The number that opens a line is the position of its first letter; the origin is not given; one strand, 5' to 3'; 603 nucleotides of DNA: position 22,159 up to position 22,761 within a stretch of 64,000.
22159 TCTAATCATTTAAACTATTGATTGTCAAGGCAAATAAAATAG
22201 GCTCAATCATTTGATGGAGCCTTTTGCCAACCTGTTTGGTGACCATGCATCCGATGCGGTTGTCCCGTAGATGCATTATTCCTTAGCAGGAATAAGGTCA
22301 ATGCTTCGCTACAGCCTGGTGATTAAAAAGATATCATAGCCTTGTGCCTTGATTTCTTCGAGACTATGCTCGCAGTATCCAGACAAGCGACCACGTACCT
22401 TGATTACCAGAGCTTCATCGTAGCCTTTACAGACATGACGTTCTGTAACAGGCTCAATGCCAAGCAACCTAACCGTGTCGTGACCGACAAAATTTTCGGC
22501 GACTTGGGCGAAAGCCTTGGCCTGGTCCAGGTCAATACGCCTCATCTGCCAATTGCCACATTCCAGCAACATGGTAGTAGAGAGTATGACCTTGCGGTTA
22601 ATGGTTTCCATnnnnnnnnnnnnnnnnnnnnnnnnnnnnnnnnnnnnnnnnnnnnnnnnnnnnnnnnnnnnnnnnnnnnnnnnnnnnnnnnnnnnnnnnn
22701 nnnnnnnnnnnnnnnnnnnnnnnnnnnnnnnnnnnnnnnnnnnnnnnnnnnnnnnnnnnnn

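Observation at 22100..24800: Compositional island: GC-rich segment with DUF1874-like small gene divergently arranged with the AT-rich repeat-protein gene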

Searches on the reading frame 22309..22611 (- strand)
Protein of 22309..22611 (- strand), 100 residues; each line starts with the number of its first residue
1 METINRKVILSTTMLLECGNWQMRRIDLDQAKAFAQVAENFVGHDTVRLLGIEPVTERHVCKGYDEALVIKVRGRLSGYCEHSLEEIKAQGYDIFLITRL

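Call 3: search_protein_families(library=pfam, proteins=[window:22309-22611:-], max_evalue=1)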
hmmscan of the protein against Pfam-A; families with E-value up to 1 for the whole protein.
window:22309-22611:- (100 aa): 2 families
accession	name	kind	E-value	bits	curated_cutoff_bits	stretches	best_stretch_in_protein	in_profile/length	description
PF08960.15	STIV_B116-like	-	0.0057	17.2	26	1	13-92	12-99/101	STIV B116-like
PF14872.12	GHL5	-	0.023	13.3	23.7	1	28-60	208-240/809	Hypothetical glycoside hydrolase 5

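Call 7: find_homologous_proteins(query=window:22309-22611:-, max_evalue=0.01)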
Query window:22309-22611:- (100 aa): 2 proteins with E <= 0.01 among 2 candidates.
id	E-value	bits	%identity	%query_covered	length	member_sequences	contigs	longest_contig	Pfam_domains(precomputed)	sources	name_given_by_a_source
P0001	4.6e-60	217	100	100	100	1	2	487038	-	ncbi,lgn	ncbi:MAG: hypothetical protein ACKKL5_01690 [Candidatus Komeilibacteria bacterium]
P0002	2.8e-27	112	58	100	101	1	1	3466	PF08960.17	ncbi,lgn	-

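Call 8: search_solved_structures(query=window:22309-22611:-, max_evalue=10, show_alignments=3)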
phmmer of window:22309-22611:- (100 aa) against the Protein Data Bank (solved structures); distinct sequences matched with E-value up to 10: 1.
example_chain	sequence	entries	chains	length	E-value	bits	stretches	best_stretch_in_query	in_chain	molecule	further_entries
4yqx_A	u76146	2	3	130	1.5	12.2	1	25-82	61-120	Interleukin-2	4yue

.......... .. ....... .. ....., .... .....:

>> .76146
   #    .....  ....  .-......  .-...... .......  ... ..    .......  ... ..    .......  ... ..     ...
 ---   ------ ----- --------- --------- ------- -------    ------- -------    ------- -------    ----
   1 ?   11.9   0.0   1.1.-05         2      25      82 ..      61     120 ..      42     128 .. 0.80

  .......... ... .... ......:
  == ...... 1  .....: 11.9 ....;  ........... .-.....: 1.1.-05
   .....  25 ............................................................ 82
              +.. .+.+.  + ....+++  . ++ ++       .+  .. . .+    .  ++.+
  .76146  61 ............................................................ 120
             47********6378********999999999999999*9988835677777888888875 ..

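Call 11: find_encoding_contigs(protein=P0002, flank=5000)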
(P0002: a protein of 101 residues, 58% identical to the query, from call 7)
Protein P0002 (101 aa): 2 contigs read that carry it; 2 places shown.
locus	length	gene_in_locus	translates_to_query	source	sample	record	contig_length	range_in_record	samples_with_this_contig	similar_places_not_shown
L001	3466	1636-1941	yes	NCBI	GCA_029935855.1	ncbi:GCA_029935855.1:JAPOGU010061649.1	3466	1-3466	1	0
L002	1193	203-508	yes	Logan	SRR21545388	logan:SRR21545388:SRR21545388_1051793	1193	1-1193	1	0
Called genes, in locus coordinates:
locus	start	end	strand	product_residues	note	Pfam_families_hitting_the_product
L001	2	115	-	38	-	?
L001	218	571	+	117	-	-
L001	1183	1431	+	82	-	-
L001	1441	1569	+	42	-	-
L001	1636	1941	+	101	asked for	PF08960:STIV_B116-like (weak)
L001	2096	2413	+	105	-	-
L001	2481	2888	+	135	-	-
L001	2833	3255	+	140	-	-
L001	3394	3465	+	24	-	?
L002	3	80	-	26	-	?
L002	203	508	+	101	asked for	PF08960:STIV_B116-like (weak)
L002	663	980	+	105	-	-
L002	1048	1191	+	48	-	?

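Call 16: find_related_loci(query=A1, collection=viral_contigs, flank=5000)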
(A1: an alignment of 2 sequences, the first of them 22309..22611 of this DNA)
Query A1 (100 aa) in viral_contigs; peptide patterns used: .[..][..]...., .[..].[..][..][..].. (x = any residue, [..] = any of these).
43 stretches matched a pattern, but none encodes a relative of the query by tblastn (E <= 1e-3).

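Call 18: find_encoding_contigs(protein=window:22309-22611:-, flank=10000)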
Protein window:22309-22611:- (100 aa): 2 contigs read that carry it; 2 places shown.
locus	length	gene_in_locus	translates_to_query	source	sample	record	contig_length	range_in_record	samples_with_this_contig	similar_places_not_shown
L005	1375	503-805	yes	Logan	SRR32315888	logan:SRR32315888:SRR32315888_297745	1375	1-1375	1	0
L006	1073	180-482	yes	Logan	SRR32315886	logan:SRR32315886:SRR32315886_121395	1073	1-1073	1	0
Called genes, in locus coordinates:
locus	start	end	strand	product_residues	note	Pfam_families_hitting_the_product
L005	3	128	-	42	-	?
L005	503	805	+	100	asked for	-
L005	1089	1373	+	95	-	?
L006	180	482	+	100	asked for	-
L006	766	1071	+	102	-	?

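Call 20: search_protein_representatives(alignment_id=A1)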
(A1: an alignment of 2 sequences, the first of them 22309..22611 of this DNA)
Query: 2 sequences, 101 profile positions. Proteins with E-value up to 0.001 (for the whole library): 81; up to 1e-10: 42; up to 1e-30: 2. The best 81 are listed.
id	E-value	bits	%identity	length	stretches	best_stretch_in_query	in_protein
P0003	1.2e-32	128.1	-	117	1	6-100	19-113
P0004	4.4e-32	126.3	-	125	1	3-99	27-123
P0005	7.5e-28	112.7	-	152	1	14-98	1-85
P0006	4.0e-26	107.1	-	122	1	8-100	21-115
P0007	4.2e-26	107.1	-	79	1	23-99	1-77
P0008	4.3e-24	100.6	-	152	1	7-100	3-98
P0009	3.0e-23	97.9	-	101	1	6-99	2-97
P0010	7.3e-23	96.7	-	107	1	6-100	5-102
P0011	9.3e-22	93.1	-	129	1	6-101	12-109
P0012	1.5e-21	92.4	-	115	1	5-99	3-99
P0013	1.1e-20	89.7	-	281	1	3-100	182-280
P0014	1.1e-20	89.7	-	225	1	7-100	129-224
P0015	1.6e-20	89.2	-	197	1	6-100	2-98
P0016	5.6e-20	87.4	-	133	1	6-101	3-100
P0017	2.0e-19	85.6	-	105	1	6-100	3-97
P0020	2.9e-18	81.9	-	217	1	3-98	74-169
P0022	6.3e-18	80.8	-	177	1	7-99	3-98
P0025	2.8e-17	78.8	-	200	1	7-97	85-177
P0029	3.6e-16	75.2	-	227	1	7-98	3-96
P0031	5.6e-16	74.6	-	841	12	49-77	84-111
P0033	9.5e-16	73.8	-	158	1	7-96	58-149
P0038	5.8e-14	68.1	-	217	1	6-99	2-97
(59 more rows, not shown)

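Call 22: search_solved_structures(query=A2, max_evalue=1, show_alignments=4)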
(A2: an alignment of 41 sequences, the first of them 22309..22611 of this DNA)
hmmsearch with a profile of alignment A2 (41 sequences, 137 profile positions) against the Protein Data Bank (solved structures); distinct sequences matched with E-value up to 1: 20.
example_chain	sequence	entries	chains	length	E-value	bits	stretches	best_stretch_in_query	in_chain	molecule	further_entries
2j6b_A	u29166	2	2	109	2.4e-18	69.3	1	9-102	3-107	AFV3-109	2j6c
8y7f_A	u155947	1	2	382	3e-11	46.3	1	5-92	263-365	CRISPR-associated protein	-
8y6z_B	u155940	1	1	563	4e-11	45.9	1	5-92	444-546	CRISPR-associated protein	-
2j85_A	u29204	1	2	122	5.1e-09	39.1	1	40-94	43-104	STIV B116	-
8y7g_A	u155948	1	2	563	9.6e-09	38.2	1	5-92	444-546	CRISPR-associated protein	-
2x4i_A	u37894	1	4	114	8.3e-07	31.9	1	36-93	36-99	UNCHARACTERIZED PROTEIN 114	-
6scf_A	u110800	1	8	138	0.00025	23.9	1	36-93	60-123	Uncharacterized protein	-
1ku3_A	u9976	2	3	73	0.029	17.2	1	68-110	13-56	sigma factor sigA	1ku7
1rio_H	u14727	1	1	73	0.032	17.1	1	68-110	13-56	sigma factor SigA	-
3n97_A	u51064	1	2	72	0.033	17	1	68-109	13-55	RNA polymerase sigma factor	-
6pmp_A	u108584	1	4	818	0.45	13.4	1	13-64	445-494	1-phosphatidylinositol 4,5-bisphosphate phosphodiesterase epsilon-1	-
1l9u_H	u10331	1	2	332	0.47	13.3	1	68-110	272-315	SIGMA FACTOR SIGA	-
4xln_F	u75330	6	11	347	0.57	13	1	68-110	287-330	RNA polymerase sigma factor SigA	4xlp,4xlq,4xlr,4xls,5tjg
1iw7_F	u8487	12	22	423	0.58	13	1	68-109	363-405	RNA polymerase sigma-70 subunit | principal sigma factor | DNA-directed RNA polymerase sigma chain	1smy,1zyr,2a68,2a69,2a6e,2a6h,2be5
3dxj_F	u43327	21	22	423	0.58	13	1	68-109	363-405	RNA polymerase pricipal sigma factor (RpoD); CHAIN F, P | RNA polymerase sigma factor | RNA polymerase sigma factor SigA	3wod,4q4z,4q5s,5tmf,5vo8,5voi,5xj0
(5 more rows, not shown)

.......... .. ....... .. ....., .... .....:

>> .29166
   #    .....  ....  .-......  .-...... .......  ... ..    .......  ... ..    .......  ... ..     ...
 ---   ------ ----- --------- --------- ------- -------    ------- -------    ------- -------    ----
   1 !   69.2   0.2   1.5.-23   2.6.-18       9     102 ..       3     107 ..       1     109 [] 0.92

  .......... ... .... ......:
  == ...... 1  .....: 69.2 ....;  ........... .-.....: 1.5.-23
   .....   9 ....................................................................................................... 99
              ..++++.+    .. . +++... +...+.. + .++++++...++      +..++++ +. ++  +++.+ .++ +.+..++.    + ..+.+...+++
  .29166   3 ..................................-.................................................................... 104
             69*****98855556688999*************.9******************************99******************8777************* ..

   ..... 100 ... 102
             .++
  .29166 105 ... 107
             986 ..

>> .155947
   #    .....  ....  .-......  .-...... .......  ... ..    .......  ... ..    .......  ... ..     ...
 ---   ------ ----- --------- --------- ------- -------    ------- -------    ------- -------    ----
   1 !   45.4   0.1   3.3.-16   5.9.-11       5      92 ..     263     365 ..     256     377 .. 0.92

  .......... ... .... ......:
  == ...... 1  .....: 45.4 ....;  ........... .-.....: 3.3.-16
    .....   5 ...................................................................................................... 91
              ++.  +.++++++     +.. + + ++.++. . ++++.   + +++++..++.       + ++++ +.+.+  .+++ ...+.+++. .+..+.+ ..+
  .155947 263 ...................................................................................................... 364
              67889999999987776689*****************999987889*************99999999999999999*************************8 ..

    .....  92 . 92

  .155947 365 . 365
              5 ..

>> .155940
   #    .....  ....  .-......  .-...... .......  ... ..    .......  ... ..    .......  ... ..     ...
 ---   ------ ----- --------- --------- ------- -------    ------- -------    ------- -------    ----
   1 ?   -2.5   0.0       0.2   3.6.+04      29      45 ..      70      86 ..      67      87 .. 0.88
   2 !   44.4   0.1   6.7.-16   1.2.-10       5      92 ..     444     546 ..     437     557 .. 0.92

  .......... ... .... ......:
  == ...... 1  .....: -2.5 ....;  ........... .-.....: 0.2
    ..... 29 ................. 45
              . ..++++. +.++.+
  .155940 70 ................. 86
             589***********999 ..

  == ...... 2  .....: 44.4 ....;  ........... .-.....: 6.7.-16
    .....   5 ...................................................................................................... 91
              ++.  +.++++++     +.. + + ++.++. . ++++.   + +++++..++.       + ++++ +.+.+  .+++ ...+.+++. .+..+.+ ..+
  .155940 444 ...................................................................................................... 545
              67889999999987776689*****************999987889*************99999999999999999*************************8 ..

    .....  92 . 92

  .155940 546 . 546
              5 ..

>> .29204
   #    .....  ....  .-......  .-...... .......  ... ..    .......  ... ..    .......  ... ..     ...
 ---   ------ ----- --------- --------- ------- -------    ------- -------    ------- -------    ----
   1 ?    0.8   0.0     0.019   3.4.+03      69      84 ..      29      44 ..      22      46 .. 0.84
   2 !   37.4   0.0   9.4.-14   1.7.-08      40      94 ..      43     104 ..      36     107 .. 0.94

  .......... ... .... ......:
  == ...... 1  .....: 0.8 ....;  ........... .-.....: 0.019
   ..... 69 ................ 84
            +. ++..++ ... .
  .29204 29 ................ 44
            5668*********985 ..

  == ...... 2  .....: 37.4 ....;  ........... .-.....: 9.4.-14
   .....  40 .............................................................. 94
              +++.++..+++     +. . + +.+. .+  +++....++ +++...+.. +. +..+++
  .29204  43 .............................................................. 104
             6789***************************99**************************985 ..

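Call 23: search_protein_families(library=pfam, alignment_id=A2, max_evalue=0.01)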
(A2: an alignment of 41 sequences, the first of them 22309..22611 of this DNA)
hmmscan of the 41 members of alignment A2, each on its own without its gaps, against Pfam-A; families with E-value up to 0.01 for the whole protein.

A. member 1, window:22309-22611:- (100 aa): 1 family
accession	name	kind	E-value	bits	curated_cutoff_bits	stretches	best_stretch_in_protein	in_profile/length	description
PF08960.15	STIV_B116-like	-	0.0057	17.2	26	0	13-92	12-99/101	STIV B116-like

B. families by the number of members that match (of 41 scanned): 3 families
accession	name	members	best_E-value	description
PF08960.15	STIV_B116-like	33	3.3e-29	STIV B116-like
PF12728.13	HTH_17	1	2.1e-08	Helix-turn-helix domain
PF23567.2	Ubiquitin_IARS1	1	0.0076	Isoleucine--tRNA ligase, cytoplasmic, ubiquitin-like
